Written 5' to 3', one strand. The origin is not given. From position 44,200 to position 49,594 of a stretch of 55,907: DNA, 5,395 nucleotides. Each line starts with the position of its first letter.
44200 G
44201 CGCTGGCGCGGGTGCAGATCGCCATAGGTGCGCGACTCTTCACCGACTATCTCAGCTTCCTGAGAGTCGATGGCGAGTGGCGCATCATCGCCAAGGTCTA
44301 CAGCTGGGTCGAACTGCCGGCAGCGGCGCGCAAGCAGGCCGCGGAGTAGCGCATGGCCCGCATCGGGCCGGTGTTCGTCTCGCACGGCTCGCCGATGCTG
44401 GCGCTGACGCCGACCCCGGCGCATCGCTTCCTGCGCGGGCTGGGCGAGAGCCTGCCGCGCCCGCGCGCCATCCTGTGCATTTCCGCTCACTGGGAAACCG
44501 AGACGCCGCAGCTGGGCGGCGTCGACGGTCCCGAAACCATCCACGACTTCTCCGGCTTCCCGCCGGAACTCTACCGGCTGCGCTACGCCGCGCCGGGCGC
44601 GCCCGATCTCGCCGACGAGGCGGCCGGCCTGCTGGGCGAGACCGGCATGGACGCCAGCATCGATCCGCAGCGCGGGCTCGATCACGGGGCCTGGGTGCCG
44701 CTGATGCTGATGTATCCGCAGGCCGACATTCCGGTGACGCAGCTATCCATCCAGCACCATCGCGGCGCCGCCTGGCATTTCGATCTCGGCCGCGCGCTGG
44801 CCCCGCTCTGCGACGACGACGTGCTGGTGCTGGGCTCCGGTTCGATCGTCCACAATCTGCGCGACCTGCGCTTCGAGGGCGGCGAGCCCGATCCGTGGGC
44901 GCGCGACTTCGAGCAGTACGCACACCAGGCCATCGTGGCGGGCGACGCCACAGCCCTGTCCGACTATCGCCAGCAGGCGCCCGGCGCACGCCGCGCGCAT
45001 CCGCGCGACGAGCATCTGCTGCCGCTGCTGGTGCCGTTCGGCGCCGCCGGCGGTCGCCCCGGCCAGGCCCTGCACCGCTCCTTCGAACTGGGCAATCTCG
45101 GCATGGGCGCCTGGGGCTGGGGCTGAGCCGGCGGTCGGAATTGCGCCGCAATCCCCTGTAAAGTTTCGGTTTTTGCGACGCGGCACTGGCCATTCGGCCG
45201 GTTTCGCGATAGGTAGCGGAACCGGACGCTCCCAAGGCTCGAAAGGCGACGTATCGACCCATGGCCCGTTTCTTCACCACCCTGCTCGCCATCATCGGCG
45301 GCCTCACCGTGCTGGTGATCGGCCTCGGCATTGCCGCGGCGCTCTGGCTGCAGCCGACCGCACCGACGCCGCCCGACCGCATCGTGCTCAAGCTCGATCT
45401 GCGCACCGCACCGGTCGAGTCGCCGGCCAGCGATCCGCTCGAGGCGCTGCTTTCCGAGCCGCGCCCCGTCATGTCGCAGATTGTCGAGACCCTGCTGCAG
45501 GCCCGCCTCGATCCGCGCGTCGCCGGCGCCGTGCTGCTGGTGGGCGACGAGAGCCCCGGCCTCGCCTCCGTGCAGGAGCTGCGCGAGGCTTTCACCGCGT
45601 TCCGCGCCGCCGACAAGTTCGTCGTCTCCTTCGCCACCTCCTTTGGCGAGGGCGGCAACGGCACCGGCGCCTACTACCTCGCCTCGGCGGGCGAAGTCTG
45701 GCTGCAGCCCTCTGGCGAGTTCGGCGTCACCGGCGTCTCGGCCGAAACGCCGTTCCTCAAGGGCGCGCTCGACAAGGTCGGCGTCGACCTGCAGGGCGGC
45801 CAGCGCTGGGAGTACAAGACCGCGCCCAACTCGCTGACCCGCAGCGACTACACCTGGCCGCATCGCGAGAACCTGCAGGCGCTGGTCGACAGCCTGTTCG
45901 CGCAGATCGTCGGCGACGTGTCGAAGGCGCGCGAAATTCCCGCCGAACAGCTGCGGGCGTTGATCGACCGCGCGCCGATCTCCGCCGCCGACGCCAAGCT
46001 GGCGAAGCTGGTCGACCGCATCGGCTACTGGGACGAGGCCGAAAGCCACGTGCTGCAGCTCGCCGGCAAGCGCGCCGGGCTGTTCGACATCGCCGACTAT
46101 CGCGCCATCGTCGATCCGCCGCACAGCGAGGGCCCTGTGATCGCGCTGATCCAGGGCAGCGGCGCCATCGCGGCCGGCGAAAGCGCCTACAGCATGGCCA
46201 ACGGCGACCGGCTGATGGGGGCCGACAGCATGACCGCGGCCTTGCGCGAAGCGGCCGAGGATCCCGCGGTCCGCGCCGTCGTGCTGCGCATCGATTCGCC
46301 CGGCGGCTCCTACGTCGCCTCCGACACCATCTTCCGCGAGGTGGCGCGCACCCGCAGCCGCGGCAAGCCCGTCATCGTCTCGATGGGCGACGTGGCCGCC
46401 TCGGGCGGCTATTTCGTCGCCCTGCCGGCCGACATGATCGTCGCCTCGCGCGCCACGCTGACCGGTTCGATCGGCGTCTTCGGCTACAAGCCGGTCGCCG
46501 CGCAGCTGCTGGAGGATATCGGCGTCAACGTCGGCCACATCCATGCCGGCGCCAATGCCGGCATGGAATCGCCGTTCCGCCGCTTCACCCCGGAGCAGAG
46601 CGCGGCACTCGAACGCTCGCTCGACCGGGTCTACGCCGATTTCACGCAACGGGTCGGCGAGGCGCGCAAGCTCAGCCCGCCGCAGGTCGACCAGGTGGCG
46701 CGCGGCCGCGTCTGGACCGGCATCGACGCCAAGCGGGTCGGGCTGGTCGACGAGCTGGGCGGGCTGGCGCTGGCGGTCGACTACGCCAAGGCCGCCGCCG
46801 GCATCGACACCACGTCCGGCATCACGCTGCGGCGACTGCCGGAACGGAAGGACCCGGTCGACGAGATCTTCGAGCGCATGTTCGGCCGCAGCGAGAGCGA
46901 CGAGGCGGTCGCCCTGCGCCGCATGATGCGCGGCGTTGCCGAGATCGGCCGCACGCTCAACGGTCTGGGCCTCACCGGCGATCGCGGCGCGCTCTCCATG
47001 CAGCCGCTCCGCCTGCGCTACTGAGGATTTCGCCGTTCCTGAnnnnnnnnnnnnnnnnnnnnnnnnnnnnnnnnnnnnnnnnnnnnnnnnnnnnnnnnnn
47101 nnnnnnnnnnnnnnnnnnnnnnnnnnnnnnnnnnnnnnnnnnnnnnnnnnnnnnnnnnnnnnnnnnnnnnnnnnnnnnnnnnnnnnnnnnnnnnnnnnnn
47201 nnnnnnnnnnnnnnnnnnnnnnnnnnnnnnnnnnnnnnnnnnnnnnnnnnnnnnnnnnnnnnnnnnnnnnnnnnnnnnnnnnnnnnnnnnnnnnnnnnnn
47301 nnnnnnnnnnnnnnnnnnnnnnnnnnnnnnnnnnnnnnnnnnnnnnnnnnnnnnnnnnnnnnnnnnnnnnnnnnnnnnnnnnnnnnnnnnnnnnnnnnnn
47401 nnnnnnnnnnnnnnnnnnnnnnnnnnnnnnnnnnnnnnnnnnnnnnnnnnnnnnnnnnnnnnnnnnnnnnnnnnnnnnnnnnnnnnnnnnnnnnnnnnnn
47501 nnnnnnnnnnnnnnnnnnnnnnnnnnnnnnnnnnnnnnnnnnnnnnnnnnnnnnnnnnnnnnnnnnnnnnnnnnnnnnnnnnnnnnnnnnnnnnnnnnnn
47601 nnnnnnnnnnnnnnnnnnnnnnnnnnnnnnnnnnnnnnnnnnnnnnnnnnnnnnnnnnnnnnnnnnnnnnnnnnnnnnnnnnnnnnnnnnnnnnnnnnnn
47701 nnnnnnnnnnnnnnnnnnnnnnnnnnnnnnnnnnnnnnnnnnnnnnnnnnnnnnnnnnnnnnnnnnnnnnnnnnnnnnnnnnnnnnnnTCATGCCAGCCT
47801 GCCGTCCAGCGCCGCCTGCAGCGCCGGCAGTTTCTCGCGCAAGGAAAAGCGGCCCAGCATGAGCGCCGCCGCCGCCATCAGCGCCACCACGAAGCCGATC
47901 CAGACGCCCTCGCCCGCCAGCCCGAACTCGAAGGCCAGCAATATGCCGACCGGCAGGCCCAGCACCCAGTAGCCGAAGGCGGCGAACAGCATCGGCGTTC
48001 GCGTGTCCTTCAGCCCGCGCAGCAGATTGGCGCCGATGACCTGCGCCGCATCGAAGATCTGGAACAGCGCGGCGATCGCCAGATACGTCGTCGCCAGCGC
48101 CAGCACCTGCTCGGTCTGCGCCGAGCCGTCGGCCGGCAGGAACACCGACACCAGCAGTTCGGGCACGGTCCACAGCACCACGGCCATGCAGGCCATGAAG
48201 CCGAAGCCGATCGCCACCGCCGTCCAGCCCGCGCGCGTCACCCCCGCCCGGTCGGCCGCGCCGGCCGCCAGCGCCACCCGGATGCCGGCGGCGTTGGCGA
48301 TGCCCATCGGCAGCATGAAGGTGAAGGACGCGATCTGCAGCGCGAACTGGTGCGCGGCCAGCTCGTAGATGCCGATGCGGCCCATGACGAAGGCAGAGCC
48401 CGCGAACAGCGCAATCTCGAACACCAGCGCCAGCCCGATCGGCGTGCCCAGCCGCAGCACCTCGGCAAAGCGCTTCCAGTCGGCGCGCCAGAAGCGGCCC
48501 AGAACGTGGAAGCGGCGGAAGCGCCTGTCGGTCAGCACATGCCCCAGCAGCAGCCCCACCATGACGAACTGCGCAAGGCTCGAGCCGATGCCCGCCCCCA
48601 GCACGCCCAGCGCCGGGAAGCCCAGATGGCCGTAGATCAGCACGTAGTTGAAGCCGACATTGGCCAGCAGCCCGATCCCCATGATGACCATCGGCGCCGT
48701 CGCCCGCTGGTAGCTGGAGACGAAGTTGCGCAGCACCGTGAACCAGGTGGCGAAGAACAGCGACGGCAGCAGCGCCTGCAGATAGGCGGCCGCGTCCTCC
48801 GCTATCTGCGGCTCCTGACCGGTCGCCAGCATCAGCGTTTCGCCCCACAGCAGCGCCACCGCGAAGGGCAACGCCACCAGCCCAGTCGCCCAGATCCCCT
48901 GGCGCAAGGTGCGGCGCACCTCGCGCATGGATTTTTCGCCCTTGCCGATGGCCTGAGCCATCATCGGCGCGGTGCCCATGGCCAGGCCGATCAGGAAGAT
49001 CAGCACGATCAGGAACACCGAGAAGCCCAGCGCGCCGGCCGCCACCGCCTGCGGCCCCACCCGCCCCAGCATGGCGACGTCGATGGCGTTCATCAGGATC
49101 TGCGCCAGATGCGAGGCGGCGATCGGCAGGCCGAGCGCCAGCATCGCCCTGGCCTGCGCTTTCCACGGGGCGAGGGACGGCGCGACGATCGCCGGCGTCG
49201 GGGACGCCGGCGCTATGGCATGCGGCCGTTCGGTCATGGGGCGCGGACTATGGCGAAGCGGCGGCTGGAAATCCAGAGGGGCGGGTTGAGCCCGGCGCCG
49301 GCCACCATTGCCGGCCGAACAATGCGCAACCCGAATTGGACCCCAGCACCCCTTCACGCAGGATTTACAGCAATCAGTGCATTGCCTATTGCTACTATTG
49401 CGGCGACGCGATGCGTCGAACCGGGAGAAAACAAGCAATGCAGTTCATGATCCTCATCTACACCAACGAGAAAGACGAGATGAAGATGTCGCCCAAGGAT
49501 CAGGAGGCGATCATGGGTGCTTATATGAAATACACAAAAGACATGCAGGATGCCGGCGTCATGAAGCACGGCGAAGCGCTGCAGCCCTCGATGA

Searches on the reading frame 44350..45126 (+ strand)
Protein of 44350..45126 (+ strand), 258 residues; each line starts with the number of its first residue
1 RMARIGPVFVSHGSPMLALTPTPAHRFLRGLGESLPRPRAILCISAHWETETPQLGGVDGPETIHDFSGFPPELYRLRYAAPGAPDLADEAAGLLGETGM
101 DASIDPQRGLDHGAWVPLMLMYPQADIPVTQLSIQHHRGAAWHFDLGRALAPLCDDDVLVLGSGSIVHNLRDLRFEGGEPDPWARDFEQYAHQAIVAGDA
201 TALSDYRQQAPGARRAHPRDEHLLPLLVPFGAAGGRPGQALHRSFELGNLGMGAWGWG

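Call 69: search_protein_families(library=pfam, proteins=[window:44350-45126:+], max_evalue=0.0001)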
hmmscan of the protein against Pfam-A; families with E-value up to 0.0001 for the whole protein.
window:44350-45126:+ (258 aa): 1 family
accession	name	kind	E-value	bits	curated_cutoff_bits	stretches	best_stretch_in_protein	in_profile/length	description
PF02900.23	LigB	-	1.5e-34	119.8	26.3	1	36-245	41-256/269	Catalytic LigB subunit of aromatic ring-opening dioxygenase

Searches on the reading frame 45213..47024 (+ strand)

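Call 69: search_protein_families(library=pfam, proteins=[window:45213-47024:+], max_evalue=0.0001)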
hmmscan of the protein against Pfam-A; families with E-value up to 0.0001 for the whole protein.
window:45213-47024:+ (603 aa): 2 families
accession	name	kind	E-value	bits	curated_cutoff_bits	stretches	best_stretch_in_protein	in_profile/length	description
PF01343.23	Peptidase_S49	-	2.5e-70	235.8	24.9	2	381-531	3-153/154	Peptidase family S49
PF25145.1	NfeD1b_N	-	4.6e-05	23.5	40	0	346-422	24-97/189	NfeD1b, N-terminal domain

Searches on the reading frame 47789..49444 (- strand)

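Call 69: search_protein_families(library=pfam, proteins=[window:47789-49444:-], max_evalue=0.0001)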
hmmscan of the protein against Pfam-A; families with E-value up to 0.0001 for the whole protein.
window:47789-49444:- (551 aa): 1 family
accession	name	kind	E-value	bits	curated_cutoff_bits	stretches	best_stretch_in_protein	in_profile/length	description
PF01554.23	MatE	-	6.5e-58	195.4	24.9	2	107-268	1-161/161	MatE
